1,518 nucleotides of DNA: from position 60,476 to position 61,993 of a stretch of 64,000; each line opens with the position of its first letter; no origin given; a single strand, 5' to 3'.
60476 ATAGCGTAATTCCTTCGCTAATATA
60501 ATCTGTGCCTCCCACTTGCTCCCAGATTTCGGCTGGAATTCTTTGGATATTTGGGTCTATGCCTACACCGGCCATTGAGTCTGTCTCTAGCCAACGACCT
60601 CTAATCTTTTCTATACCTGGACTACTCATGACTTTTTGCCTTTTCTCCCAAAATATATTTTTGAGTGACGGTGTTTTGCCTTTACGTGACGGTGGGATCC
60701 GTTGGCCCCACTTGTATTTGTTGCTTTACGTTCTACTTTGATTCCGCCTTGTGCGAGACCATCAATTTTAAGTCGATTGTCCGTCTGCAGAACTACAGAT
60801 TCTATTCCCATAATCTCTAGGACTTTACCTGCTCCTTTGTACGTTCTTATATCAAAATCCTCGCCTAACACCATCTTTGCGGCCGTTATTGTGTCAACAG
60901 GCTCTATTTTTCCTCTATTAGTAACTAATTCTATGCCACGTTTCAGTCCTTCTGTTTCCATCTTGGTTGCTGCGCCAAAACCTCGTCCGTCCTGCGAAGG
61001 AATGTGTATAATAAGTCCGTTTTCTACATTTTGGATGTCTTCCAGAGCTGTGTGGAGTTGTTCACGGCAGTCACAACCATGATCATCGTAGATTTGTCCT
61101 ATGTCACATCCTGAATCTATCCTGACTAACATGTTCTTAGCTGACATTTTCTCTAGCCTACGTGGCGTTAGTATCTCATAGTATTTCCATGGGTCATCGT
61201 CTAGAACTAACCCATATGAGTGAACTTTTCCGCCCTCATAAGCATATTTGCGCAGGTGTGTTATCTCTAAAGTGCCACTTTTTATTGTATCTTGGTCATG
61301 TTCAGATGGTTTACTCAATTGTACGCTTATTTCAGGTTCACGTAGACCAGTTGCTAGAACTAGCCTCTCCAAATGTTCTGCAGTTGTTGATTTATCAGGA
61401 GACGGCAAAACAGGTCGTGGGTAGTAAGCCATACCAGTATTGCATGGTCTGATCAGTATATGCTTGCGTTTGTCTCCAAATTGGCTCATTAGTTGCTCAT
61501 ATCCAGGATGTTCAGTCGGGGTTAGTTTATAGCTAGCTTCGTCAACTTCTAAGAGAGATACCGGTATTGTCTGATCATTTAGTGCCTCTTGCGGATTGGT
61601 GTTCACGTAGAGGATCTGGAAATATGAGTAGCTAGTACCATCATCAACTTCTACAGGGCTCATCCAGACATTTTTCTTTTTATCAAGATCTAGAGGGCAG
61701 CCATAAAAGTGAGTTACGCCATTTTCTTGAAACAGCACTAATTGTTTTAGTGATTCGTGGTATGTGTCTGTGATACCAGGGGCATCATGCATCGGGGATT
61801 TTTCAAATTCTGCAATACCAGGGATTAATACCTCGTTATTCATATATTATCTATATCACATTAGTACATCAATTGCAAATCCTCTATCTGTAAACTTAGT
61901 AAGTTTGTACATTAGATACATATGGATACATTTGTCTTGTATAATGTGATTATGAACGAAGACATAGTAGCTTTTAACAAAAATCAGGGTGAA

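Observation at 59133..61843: Tightly coupled operon: extended GTP-cyclohydrolase-II-like / type-2 OMP-decarboxylase-like / guanylate-kinase-like, without rib or pyr context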

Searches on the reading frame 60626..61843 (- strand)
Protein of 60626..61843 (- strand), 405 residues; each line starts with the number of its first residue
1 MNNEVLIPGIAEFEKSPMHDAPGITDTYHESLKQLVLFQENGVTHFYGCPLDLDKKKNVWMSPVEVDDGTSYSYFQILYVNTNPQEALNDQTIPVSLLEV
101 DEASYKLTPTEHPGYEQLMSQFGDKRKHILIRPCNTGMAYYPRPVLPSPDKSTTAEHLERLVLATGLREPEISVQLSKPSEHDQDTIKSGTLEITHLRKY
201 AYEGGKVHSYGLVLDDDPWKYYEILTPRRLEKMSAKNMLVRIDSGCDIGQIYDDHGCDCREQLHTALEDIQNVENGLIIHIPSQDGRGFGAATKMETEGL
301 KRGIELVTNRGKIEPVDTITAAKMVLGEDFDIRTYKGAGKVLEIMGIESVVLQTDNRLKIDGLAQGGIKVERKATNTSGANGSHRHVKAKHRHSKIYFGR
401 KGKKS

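Call 3: search_protein_families(library=pfam, proteins=[window:60626-61843:-], max_evalue=0.01)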
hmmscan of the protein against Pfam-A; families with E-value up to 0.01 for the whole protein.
window:60626-61843:- (405 aa): 1 family
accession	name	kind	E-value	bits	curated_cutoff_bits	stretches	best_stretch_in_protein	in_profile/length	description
PF00925.25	GTP_cyclohydro2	-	2.9e-20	72.9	23.3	1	234-372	38-162/165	GTP cyclohydrolase II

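Call 4: search_protein_families(library=ncbifam, proteins=[window:60626-61843:-], max_evalue=0.01)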
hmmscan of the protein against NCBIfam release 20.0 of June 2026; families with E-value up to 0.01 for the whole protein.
window:60626-61843:- (405 aa): 6 families
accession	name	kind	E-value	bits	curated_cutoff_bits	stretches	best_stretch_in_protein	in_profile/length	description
NF001591.0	PRK00393.1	subfamily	6.6e-20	71.4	148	1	234-394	43-190/199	GTP cyclohydrolase II RibA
TIGR00505.1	ribA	equivalog_domain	5.8e-19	68.3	205.85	1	234-391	39-184/191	GTP cyclohydrolase II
NF006803.0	PRK09311.1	equivalog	1.3e-18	66.9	569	1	234-376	251-382/417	bifunctional 3,4-dihydroxy-2-butanone-4-phosphate synthase/GTP cyclohydrolase II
NF006456.0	PRK08815.1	equivalog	9.9e-18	64.5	464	1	237-375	216-341/376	GTP cyclohydrolase II RibA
NF006806.0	PRK09319.1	equivalog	3.5e-17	62.3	764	1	230-373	253-383/561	bifunctional 3,4-dihydroxy-2-butanone-4-phosphate synthase/GTP cyclohydrolase II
NF006805.0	PRK09318.1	equivalog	1.4e-16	60.5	486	1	236-374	231-355/387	bifunctional 3,4-dihydroxy-2-butanone-4-phosphate synthase/GTP cyclohydrolase II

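Call 5: search_protein_families(library=padloc, proteins=[window:60626-61843:-], max_evalue=0.01)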
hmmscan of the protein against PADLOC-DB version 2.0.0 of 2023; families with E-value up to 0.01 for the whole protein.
window:60626-61843:- (405 aa): 0 families

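Call 6: search_protein_families(library=phrogs, proteins=[window:60626-61843:-], max_evalue=0.01)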
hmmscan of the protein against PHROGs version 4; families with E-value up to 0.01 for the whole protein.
window:60626-61843:- (405 aa): 0 families

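Call 8: find_homologous_proteins(query=window:60626-61843:-)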
Query window:60626-61843:- (405 aa): 101 proteins with E <= 0.001 among 4302 candidates.
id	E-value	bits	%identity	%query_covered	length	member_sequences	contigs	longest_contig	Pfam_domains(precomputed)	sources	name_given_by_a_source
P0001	4.6e-273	923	99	100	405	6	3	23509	PF00925.26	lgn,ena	-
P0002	7.8e-228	774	83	100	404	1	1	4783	PF00925.26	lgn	-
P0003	1.3e-191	655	69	99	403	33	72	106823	PF00925.26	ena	-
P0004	2.7e-188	644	68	99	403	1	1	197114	PF00925.26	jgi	jgi:GTP cyclohydrolase II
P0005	5.1e-188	643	68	99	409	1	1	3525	PF00925.26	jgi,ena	-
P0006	3.2e-185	634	66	99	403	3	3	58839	PF00925.26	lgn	-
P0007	3.2e-185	634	67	99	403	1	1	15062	PF00925.26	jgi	jgi:GTP cyclohydrolase II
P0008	1.3e-184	632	66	99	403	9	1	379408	PF00925.26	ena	-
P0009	1.6e-182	625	67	98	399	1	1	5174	PF00925.26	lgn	-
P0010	1.0e-180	619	65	99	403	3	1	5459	PF00925.26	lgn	-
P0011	8.2e-180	616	65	99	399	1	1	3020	PF00925.26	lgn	-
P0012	1.5e-179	615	65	99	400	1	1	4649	PF00925.26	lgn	-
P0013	1.6e-179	615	65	99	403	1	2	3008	PF00925.26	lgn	-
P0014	1.4e-177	609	66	99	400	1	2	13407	PF00925.26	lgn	-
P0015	7.8e-177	606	63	98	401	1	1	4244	PF00925.26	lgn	-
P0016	1.1e-174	599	63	99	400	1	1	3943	PF00925.26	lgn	-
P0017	1.7e-173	595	63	99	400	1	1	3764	PF00925.26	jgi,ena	-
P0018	1.7e-173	595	63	100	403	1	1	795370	PF00925.26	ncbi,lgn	ncbi:MAG: hypothetical protein ABIP50_02350 [Candidatus Saccharimonadales bacterium]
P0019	1.4e-172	592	64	99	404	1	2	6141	PF00925.26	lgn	-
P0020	2.3e-172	592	63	99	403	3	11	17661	PF00925.26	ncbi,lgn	-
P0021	3.3e-171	588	63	99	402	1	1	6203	PF00925.26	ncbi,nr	ncbi:MAG: ribA [Candidatus Saccharibacteria bacterium]|nr:ribA [Candidatus Saccharibacteria bacteriu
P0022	6.1e-170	584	61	99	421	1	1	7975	PF00925.26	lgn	-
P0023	4.0e-169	581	62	99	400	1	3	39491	PF00925.26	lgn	-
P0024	3.6e-166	571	61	99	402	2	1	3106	PF00925.26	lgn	-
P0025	7.7e-165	567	60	98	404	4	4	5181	PF00925.26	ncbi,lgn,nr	ncbi:hypothetical protein KDA11_03565 [Candidatus Saccharibacteria bacterium]|nr:hypothetical protei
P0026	1.6e-164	566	63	94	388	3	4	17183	PF00925.26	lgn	-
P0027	1.8e-160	553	59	98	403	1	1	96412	PF00925.26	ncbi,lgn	ncbi:MAG: hypothetical protein V4702_03195 [Patescibacteria group bacterium]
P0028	5.2e-155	535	58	98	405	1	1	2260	PF00925.26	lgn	-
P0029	6.0e-149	515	57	94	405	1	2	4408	PF00925.26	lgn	-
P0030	2.0e-139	483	54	94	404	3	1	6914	PF00925.26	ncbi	-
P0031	1.4e-137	477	54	97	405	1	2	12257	PF00925.26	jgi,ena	-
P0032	1.3e-135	471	52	99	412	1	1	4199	PF00925.26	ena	-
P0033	7.8e-132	458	52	97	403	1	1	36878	PF00925.26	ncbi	-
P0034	4.4e-131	456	52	93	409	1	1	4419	PF00925.26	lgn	-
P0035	3.7e-130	453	52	93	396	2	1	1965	PF00925.26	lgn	-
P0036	2.1e-129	450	52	93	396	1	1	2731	PF00925.26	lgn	-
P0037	3.8e-127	443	50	98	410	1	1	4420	PF00925.26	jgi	-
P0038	3.1e-125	437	49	96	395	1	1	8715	PF00925.26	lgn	-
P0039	3.0e-124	433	51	94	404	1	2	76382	PF00925.26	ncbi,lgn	-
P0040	4.3e-122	426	50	97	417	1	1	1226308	PF00925.26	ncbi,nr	ncbi:hypothetical protein IPL68_05900 [Candidatus Saccharibacteria bacterium]|nr:MAG: hypothetical p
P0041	4.0e-120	420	48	93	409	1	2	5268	PF00925.26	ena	-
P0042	1.1e-117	412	49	96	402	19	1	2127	PF00925.26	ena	-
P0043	5.2e-112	393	49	97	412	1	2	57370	PF00925.26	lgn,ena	-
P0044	5.9e-107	376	46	97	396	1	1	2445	PF00925.26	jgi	-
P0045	8.7e-104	366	65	60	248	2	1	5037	PF00925.26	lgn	-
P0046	4.2e-94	334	45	91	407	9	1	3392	PF00925.26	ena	-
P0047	1.4e-92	329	41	93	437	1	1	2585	PF00925.26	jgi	jgi:GTP cyclohydrolase II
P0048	4.6e-87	311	40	93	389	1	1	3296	PF00925.26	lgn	-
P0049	4.3e-84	301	40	96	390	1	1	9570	PF00925.26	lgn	-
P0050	1.3e-83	299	42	92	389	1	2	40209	PF00925.26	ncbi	-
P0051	8.0e-82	294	41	93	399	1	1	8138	PF00925.26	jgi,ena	-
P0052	1.7e-80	289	40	93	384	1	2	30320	PF00925.26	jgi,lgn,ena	-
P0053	4.7e-80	288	38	94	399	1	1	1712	PF00925.26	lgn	-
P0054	4.2e-77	278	40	94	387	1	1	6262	PF00925.26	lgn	-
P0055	1.1e-75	273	41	94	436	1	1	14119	PF00925.26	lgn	-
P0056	5.0e-75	271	38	92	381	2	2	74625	PF00925.26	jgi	jgi:GTP cyclohydrolase II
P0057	7.6e-75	271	39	93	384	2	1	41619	PF00925.26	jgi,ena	-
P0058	5.0e-71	258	37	93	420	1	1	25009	PF00925.26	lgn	-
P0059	2.8e-70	256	38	93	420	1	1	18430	PF00925.26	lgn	-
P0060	5.3e-69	251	37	93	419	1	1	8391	PF00925.26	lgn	-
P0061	1.2e-68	250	39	93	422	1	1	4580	PF00925.26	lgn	-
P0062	1.5e-67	247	37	93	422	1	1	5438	PF00925.26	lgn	-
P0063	2.1e-67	246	40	91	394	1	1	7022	PF00925.26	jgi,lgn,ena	-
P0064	4.8e-67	245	37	93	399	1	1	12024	PF00925.26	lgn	-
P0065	1.1e-66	244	40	91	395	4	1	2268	PF00925.26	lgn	-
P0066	5.2e-66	242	38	92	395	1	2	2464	PF00925.26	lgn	-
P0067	1.3e-62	230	38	91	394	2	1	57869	PF00925.26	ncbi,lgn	-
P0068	4.4e-62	229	40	88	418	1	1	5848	PF00925.26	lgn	-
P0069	1.0e-61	227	37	96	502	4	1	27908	PF00925.26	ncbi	ncbi:MAG: hypothetical protein RI947_1136 [Candidatus Parcubacteria bacterium]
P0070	8.5e-60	221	38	92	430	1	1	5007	PF00925.26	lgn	-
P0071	6.2e-59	218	38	80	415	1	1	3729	PF00925.26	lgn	-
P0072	2.4e-58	216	35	93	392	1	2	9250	PF00925.26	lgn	-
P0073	1.2e-55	207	36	93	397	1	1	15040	PF00925.26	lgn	-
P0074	1.6e-52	197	34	92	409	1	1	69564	PF00925.26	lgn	-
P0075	2.0e-52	197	34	93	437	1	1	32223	PF00925.26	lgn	-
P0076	3.5e-52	196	35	90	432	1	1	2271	PF00925.26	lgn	-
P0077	1.0e-46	178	35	95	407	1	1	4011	PF00925.26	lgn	-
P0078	3.3e-46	176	33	94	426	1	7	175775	PF00925.26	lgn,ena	-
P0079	6.4e-46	175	32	89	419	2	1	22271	PF00925.26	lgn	-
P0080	8.0e-46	175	33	93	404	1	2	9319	PF00925.26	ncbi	-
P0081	1.7e-45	174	32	92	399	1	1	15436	PF00925.26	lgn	-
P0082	1.4e-43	168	32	91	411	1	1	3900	PF00925.26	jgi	jgi:GTP cyclohydrolase II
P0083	3.4e-43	166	32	87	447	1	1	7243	PF00925.26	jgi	jgi:GTP cyclohydrolase II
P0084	5.8e-43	166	31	92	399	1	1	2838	PF00925.26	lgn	-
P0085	2.5e-42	164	32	92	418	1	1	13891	PF00925.26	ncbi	-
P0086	5.2e-42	162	32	93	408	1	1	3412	PF00925.26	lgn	-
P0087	1.1e-40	158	31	92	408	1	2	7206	PF00925.26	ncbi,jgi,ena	-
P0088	5.1e-34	136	32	84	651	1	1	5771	PF00925.26,PF12252.15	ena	-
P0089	3.8e-27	114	31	74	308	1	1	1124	PF00925.26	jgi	jgi:GTP cyclohydrolase II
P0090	4.6e-27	113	30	92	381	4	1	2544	PF00925.26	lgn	-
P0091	1.9e-23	101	40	43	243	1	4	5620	PF00925.26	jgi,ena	-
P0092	1.9e-20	92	37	43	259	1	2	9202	PF00925.26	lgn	-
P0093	4.8e-20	90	37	39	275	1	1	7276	PF00925.26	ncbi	-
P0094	2.6e-19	88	40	39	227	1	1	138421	PF00925.26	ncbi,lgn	-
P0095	8.0e-18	83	38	38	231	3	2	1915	PF00925.26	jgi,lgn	-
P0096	1.6e-17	82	34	43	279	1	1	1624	PF00925.26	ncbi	-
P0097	6.0e-17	80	34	44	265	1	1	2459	PF00925.26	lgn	-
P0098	6.4e-17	80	33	49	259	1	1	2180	PF00925.26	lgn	-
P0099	6.5e-17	80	36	39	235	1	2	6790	PF00925.26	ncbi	-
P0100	1.1e-9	56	35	35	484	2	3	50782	PF00925.26,PF00926.25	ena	-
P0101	2.8e-9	55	32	43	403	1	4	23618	PF00925.26,PF00926.25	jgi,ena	-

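Call 9: find_encoding_contigs(protein=window:60626-61843:-, flank=10000, max_places=6)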
Protein window:60626-61843:- (405 aa): 5 contigs read that carry it; 2 places shown.
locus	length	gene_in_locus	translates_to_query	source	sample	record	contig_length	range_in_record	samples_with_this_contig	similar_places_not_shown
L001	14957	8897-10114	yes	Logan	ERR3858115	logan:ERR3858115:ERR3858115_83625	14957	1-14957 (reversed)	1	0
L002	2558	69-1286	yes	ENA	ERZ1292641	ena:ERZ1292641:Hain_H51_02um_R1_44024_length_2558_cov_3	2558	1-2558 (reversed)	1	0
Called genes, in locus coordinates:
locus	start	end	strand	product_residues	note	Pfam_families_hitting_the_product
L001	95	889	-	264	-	PF01551:Peptidase_M23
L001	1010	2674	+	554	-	PF05342:Peptidase_M26_N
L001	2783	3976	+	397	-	-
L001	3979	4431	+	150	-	-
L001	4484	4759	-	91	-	-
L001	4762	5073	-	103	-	PF01844:HNH (weak)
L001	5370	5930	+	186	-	PF09504:RE_Bsp6I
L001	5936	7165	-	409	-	PF01726:LexA_DNA_bind, PF00145:DNA_methylase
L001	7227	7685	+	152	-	PF06983:3-dmu-9_3-mt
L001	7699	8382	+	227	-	PF04203:Sortase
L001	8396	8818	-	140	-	PF08818:DUF1801 (weak)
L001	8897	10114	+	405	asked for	PF00925:GTP_cyclohydro2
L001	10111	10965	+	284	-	PF00215:OMPdecase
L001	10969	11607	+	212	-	PF00625:Guanylate_kin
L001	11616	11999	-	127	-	-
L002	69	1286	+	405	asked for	PF00925:GTP_cyclohydro2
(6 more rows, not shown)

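Call 10: find_encoding_contigs(protein=P0018, flank=8000, max_places=2)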
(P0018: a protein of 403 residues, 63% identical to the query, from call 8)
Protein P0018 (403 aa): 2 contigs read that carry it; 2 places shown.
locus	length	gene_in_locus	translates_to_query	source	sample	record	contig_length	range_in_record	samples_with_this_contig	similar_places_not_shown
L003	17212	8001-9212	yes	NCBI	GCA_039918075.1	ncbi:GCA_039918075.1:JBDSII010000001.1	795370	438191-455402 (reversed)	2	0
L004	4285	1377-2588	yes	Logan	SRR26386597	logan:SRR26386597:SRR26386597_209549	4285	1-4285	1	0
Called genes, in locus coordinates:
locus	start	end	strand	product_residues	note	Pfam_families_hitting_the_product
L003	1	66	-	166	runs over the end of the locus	PF01569:PAP2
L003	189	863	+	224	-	PF00072:Response_reg, PF00486:Trans_reg_C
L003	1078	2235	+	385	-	PF02518:HATPase_c, PF14501:HATPase_c_5 (faint)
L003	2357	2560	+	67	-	-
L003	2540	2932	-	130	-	-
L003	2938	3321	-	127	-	-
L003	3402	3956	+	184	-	PF13828:DUF4190 (weak)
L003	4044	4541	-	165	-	PF03358:FMN_red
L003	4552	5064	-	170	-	PF06210:DUF1003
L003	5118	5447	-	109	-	PF07885:Ion_trans_2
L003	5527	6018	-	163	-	PF01243:PNPOx_N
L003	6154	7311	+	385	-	PF00933:Glyco_hydro_3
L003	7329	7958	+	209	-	PF00303:Thymidylat_synt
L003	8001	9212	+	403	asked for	PF00925:GTP_cyclohydro2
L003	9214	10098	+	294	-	PF00215:OMPdecase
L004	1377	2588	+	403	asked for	PF00925:GTP_cyclohydro2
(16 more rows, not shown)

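Call 11: find_encoding_contigs(protein=P0040, flank=8000, max_places=2)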
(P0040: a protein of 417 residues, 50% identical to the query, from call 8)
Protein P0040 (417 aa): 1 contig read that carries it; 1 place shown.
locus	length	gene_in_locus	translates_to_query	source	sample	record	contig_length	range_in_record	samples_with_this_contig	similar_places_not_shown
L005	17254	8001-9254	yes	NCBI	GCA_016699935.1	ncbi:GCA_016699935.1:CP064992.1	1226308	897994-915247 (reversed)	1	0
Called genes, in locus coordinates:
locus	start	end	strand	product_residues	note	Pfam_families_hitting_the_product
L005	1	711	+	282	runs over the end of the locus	PF05569:Peptidase_M56 (weak), PF01435:Peptidase_M48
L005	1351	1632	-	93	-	PF01180:DHO_dh (weak)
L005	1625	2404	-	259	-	PF01180:DHO_dh (weak)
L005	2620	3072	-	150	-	PF00156:Pribosyltran (weak)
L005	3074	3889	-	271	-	PF00215:OMPdecase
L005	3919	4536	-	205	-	-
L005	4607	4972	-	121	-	-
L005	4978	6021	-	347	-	PF13384:HTH_23 (weak), PF00665:rve, PF13683:rve_3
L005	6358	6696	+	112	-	PF00892:EamA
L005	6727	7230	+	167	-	PF00892:EamA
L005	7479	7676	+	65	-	-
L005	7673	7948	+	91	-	PF00303:Thymidylat_synt (weak)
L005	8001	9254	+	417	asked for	PF00925:GTP_cyclohydro2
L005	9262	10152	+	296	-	PF00215:OMPdecase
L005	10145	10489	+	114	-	PF13191:AAA_16 (weak)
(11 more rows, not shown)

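Call 12: find_encoding_contigs(protein=P0069, flank=8000, max_places=2)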
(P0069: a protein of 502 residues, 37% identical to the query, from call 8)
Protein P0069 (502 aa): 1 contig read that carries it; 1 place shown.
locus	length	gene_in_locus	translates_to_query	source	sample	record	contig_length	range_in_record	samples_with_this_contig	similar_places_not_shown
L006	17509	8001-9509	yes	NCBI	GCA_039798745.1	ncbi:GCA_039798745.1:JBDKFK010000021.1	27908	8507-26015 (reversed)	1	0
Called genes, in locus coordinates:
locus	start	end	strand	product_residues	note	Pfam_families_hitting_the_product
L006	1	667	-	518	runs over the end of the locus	PF02789:Peptidase_M17_N, PF00883:Peptidase_M17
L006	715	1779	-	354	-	PF01490:Aa_trans (weak), PF03222:Trp_Tyr_perm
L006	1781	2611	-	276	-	PF00215:OMPdecase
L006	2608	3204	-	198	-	PF00156:Pribosyltran (weak)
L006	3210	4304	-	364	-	PF01180:DHO_dh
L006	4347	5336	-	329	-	PF01979:Amidohydro_1, PF07969:Amidohydro_3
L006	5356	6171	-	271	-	PF19420:DDAH_eukar, PF02274:ADI (weak)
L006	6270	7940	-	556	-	PF00764:Arginosuc_synth, PF06508:QueC (weak), PF20979:Arginosuc_syn_C, PF02142:MGS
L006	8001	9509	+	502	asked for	PF00925:GTP_cyclohydro2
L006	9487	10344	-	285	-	-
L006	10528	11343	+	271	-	PF00294:PfkB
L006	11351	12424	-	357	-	-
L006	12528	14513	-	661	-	-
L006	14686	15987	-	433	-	PF01663:Phosphodiest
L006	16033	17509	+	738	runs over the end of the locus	PF00931:NB-ARC, PF00515:TPR_1 (faint), PF07719:TPR_2 (faint), PF13424:TPR_12 (faint)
